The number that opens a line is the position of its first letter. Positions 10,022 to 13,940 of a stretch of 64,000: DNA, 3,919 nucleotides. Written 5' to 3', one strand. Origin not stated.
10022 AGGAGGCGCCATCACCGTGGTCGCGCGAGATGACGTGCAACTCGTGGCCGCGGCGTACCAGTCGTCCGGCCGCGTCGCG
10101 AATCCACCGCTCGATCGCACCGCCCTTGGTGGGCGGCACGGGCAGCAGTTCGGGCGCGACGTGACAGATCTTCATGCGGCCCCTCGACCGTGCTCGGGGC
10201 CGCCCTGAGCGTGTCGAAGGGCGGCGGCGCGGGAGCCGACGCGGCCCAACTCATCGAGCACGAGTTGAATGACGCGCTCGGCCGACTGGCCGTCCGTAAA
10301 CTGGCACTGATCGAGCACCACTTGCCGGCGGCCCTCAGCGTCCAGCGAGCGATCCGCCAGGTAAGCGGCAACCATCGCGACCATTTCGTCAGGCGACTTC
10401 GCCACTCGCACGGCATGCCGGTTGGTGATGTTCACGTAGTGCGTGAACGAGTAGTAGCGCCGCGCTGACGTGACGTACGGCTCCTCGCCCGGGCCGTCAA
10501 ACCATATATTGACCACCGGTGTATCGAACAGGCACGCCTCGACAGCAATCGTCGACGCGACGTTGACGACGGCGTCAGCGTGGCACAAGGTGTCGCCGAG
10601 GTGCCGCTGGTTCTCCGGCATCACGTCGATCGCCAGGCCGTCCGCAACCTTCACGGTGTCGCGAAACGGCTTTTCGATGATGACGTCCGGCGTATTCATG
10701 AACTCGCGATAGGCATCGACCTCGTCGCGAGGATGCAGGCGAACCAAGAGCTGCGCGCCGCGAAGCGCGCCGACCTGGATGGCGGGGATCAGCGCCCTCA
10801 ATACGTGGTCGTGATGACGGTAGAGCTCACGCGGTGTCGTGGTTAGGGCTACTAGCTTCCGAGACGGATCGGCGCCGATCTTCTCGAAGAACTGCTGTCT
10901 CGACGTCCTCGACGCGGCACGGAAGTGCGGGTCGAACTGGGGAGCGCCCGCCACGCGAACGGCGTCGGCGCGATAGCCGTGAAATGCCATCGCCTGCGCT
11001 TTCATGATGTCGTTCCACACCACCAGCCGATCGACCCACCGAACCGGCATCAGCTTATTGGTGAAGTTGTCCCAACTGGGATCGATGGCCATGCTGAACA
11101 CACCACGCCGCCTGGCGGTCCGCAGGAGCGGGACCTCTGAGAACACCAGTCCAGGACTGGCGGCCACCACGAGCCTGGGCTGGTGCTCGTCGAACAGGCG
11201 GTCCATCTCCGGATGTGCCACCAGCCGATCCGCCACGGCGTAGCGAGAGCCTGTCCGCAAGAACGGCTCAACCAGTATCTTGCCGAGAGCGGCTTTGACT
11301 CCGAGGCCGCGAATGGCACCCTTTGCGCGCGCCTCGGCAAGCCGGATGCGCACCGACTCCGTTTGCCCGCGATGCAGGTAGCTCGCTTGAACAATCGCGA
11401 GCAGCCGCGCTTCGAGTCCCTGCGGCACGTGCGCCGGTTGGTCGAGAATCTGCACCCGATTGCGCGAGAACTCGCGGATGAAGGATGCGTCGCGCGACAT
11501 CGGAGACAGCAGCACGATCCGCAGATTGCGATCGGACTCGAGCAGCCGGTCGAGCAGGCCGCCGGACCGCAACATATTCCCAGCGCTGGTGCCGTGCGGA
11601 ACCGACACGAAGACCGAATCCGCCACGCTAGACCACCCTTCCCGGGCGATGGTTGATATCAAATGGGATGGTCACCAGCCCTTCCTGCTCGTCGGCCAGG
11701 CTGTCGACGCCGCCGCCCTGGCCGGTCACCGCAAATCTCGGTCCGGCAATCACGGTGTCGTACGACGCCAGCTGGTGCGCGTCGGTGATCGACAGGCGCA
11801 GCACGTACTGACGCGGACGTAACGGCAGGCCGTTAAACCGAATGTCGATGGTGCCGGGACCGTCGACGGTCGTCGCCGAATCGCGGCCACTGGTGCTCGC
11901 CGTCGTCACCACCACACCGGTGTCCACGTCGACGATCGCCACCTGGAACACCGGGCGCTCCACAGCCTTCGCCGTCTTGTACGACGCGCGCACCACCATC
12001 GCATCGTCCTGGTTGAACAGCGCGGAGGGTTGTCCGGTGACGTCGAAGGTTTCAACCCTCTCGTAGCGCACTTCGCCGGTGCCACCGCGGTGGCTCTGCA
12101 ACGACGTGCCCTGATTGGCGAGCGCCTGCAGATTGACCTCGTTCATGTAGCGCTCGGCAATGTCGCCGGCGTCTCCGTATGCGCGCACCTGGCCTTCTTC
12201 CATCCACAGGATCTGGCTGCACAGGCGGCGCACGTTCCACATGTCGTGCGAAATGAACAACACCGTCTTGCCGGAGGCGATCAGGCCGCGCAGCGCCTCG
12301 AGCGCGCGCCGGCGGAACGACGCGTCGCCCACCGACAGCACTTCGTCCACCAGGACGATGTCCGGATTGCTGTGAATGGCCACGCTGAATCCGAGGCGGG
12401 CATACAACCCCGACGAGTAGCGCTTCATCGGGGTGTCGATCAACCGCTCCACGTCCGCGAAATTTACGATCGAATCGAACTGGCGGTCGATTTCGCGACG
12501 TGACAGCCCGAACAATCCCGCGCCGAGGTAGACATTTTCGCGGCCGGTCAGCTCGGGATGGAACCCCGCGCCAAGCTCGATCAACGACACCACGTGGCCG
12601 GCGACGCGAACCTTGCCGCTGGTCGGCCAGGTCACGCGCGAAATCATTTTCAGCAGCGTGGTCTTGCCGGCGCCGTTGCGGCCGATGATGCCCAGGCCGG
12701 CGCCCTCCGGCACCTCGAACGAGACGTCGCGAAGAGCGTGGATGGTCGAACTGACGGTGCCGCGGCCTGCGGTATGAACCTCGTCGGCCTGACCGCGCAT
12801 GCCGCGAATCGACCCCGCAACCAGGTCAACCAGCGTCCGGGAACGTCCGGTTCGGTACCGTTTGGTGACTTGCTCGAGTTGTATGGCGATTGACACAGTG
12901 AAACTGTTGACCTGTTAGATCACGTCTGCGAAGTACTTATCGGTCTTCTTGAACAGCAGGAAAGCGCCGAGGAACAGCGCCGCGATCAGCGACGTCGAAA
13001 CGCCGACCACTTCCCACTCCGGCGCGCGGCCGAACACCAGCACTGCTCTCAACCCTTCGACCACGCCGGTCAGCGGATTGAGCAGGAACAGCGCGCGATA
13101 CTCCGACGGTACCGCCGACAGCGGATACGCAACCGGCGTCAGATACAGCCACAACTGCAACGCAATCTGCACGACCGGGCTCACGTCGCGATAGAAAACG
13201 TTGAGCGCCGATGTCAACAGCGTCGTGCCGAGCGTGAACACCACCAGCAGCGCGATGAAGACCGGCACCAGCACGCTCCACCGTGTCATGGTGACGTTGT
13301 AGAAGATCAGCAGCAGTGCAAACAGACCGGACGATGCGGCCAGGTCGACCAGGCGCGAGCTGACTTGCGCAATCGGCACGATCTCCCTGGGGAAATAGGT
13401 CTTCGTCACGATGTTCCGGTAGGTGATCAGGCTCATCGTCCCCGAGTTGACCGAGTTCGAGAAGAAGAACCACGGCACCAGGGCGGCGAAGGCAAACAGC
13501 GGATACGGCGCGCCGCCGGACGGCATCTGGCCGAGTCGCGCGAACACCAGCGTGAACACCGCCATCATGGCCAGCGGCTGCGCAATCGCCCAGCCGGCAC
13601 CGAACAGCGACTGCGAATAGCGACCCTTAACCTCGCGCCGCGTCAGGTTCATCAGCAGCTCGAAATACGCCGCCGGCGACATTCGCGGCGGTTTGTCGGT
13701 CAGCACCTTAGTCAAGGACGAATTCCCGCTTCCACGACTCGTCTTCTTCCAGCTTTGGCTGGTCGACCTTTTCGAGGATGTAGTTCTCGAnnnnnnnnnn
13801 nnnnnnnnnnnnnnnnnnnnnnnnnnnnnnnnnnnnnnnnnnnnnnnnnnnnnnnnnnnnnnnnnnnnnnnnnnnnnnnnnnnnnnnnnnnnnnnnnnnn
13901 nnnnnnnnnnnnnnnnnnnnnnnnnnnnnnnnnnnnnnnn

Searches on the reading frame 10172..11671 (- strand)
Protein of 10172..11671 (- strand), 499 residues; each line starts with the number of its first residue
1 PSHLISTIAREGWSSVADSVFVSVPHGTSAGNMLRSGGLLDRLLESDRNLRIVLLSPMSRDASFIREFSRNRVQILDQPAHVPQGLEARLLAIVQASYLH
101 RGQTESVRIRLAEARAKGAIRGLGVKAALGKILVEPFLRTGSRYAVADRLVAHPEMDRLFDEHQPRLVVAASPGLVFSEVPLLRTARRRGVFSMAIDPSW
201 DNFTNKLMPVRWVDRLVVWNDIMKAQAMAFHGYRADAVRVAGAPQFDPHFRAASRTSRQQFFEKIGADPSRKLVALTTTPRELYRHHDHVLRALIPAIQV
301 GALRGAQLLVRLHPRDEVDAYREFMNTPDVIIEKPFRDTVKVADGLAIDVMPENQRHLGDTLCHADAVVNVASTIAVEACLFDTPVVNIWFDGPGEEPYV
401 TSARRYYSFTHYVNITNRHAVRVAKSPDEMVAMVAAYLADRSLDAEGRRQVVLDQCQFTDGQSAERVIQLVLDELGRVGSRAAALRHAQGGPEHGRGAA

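Call 8: search_protein_families(library=pfam, proteins=[window:10172-11671:-], max_evalue=0.0001)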
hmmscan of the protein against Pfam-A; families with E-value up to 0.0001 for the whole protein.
window:10172-11671:- (499 aa): 1 family
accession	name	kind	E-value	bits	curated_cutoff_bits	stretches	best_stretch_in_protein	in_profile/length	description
PF04464.20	Glyphos_transf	-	9.3e-10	38.4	22.1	1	205-472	127-366/367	CDP-Glycerol:Poly(glycerophosphate) glycerophosphotransferase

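Call 38: search_protein_families(library=ncbifam, proteins=[window:10172-11671:-], max_evalue=0.00001)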
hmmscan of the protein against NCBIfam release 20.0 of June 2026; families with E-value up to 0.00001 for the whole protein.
window:10172-11671:- (499 aa): 1 family
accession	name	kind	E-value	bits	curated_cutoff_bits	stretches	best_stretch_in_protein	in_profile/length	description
NF046086.1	BFO_1060_trans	domain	1.9e-11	43.7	200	0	211-287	103-178/365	BFO_1060 family glycosyltransferase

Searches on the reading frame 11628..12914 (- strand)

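Call 9: search_protein_families(library=pfam, proteins=[window:11628-12914:-], max_evalue=0.0001)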
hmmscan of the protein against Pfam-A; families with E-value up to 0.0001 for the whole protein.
window:11628-12914:- (428 aa): 2 families
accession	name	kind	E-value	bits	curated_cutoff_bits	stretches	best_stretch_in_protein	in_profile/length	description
PF00005.33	ABC_tran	-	9.1e-20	72.1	25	1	61-192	1-135/137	ABC transporter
PF14524.12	Wzt_C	-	6.5e-14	52.6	30.4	1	274-397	2-130/143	Wzt C-terminal domain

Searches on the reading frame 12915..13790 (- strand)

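Call 9: search_protein_families(library=pfam, proteins=[window:12915-13790:-], max_evalue=0.0001)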
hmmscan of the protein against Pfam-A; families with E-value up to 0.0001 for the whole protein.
window:12915-13790:- (291 aa): 1 family
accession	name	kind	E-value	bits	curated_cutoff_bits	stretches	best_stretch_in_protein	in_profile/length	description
PF01061.29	ABC2_membrane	-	2.1e-17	63.8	26.9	1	46-251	3-210/211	ABC-2 type transporter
